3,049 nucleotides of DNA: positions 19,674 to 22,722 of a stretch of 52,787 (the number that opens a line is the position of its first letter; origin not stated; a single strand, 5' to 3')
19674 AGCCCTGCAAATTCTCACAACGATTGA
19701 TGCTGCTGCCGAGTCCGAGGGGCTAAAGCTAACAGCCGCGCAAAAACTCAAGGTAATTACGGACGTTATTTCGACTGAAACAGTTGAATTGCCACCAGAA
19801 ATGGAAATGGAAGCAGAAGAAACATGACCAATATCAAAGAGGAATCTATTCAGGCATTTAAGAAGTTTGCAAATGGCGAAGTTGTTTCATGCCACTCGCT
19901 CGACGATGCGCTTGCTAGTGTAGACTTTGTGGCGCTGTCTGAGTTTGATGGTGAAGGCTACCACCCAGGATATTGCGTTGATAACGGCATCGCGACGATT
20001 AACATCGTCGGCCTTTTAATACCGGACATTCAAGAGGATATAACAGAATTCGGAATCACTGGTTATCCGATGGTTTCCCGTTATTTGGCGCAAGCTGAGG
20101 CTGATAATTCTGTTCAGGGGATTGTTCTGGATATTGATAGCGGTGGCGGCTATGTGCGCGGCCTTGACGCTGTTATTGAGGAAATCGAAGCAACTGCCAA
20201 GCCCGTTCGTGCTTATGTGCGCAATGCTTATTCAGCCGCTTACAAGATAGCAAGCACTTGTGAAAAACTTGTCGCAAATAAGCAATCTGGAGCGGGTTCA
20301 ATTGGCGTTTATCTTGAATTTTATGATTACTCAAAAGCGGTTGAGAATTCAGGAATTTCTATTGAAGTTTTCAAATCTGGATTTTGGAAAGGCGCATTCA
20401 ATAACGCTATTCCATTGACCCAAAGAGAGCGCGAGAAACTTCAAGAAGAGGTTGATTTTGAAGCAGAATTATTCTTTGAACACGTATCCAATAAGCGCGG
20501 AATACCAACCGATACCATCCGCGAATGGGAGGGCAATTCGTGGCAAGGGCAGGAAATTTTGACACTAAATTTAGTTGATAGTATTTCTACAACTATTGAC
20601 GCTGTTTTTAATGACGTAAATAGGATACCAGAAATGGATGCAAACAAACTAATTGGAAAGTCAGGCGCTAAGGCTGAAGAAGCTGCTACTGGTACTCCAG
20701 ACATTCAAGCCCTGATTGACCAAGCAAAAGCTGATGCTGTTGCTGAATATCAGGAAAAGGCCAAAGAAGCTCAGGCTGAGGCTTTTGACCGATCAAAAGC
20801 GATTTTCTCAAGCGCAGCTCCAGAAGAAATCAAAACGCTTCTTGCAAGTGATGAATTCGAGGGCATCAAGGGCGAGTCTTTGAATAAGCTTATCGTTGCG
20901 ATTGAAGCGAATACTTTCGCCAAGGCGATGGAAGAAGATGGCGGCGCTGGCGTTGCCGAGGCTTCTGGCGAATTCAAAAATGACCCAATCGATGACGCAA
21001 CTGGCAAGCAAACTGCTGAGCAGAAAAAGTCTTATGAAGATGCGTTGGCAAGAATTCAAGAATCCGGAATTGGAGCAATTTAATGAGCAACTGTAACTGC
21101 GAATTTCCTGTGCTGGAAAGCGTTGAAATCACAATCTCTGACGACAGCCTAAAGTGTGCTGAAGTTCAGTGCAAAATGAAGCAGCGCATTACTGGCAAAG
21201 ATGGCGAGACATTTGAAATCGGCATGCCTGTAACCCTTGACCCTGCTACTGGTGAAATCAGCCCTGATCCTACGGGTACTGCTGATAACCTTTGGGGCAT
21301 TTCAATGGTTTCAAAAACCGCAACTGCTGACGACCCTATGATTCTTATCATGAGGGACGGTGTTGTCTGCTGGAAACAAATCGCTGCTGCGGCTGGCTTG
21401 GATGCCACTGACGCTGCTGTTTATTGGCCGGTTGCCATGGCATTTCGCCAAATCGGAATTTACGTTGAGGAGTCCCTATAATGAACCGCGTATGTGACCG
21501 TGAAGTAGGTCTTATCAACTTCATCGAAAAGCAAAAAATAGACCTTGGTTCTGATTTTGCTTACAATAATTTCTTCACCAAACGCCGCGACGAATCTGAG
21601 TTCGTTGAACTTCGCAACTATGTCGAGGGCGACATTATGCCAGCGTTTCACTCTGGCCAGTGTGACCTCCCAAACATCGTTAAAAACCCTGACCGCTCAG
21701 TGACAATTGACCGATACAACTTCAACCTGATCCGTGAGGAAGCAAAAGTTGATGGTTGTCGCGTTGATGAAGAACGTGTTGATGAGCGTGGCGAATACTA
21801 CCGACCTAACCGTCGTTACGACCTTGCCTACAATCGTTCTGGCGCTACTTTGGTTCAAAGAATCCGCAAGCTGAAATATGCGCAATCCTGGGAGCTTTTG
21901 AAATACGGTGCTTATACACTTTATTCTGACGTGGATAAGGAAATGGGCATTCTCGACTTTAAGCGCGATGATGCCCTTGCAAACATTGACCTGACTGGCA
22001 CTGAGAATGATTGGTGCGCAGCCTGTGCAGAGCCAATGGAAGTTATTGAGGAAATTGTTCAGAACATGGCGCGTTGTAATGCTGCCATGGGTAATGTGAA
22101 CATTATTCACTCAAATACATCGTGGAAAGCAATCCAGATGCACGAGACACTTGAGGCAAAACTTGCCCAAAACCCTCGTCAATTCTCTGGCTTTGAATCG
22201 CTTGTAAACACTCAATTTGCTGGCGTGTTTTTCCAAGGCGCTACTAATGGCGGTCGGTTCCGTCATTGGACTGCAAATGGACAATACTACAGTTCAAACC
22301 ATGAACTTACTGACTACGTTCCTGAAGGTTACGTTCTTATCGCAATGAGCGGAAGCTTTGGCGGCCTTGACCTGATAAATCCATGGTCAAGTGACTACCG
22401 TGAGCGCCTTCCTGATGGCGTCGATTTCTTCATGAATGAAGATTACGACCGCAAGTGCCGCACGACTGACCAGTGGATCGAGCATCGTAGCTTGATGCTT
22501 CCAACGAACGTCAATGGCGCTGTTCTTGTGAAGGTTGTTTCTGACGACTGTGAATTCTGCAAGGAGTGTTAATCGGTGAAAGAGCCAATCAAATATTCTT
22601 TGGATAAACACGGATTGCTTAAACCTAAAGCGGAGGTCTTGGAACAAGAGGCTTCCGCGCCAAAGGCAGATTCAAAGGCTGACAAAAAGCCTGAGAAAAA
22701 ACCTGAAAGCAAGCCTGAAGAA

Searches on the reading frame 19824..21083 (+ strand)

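Call 21: search_protein_families(library=pfam, proteins=[window:19824-21083:+], max_evalue=0.001)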
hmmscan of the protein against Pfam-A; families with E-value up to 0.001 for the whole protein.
window:19824-21083:+ (419 aa): 2 families
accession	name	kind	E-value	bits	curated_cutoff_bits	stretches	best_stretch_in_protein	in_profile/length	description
PF01343.23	Peptidase_S49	-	2.3e-27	96.3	24.9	1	123-261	4-144/154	Peptidase family S49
PF25145.1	NfeD1b_N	-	4.3e-05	23.6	40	1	83-161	18-96/189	NfeD1b, N-terminal domain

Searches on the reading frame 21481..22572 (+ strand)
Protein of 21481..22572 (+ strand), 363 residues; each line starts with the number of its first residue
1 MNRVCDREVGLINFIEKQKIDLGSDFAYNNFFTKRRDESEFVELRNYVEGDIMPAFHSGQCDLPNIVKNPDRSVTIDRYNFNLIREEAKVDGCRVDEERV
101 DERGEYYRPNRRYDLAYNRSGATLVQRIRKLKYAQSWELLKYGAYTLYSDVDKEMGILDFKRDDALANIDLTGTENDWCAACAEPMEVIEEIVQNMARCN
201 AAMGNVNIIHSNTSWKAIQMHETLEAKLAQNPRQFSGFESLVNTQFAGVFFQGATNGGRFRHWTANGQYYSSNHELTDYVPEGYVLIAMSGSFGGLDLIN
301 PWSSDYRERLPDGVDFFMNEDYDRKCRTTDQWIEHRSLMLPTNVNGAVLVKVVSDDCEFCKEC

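Call 21: search_protein_families(library=pfam, proteins=[window:21481-22572:+], max_evalue=0.001)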
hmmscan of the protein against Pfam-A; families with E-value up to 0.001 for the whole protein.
window:21481-22572:+ (363 aa): 0 families

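Call 22: search_dna_similar(query=window:21481-22572:+, collection=phages, mode=protein, max_rows=20)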
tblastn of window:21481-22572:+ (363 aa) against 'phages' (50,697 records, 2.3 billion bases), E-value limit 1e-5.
No match.

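Call 24: search_protein_families(library=phrogs, proteins=[window:21481-22572:+], max_evalue=0.001)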
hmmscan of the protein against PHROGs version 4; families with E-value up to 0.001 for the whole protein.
window:21481-22572:+ (363 aa): 0 families

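Call 27: search_solved_structures(query=window:21481-22572:+, max_evalue=10)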
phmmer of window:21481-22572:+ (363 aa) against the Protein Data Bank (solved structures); distinct sequences matched with E-value up to 10: 2.
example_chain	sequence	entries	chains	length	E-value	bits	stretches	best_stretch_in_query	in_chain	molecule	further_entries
8ydl_A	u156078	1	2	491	0.11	14.4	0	41-67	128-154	Fusion glycoprotein F2, F1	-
1oot_A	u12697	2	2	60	0.63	11.9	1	144-181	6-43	Hypothetical 40.4 kDa protein in PES4-HIS2 intergenic region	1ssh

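Call 48: search_protein_families(library=pfam, proteins=[window:21481-22572:+], max_evalue=10)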
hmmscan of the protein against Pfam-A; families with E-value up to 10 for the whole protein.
window:21481-22572:+ (363 aa): 0 families

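Call 53: search_solved_structures(query=A3, max_evalue=10)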
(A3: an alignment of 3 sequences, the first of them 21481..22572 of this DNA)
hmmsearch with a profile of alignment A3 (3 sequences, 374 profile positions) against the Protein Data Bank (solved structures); distinct sequences matched with E-value up to 10: 7.
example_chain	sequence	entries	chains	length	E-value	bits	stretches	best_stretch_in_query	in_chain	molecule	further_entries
8zrg_A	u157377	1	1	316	0.24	13.3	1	242-291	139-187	Strigolactones hydrolase CXE15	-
8zr6_A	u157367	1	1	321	0.25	13.3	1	242-291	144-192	Strigolactones hydrolase CXE15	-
8zrf_A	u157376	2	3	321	0.25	13.3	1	242-291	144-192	Carboxylesterase 15 | Strigolactones hydrolase CXE15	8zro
8vca_A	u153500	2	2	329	0.26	13.2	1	242-291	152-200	Carboxylesterase 15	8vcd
3a07_A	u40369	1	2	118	0.48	12.3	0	240-285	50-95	Actinohivin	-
4den_A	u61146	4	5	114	0.76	11.7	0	240-285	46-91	Actinohivin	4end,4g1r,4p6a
4j5i_A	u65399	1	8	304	0.98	11.3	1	104-156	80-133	Alpha-ketoglutarate-dependent taurine dioxygenase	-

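Call 68: predict_structure(protein=window:21481-22572:+)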
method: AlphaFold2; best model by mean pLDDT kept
length: 363 residues; sequences in the alignment: 1
mean_pLDDT: 32.9   pTM: 0.20
mean pLDDT of the five models: 32.9, 27.1, 26.6, 25.7, 24.3
residues with pLDDT >= 90: 0; 70-90: 0; 50-70: 0; < 50: 363
segments of 3 or more residues with pLDDT < 50: 1-363
pLDDT, mean of each block of 10 residues (from residue 1): 30 35 31 30 37 38 36 24 22 32 32 30 39 38 42 37 36 39 38 38 26 26 36 32 30 31 30 32 37 28 34 34 30 28 35 31 28
secondary structure, 60 per line:
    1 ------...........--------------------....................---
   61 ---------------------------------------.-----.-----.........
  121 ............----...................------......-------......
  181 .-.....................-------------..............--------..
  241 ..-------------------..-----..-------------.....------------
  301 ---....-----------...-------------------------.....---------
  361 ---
elements in order: H7-17 H38-57 H112-132 H137-155 H162-167 H175-181 H183-203 H217-230 H239-242 E284-288 H304-307 E347-351
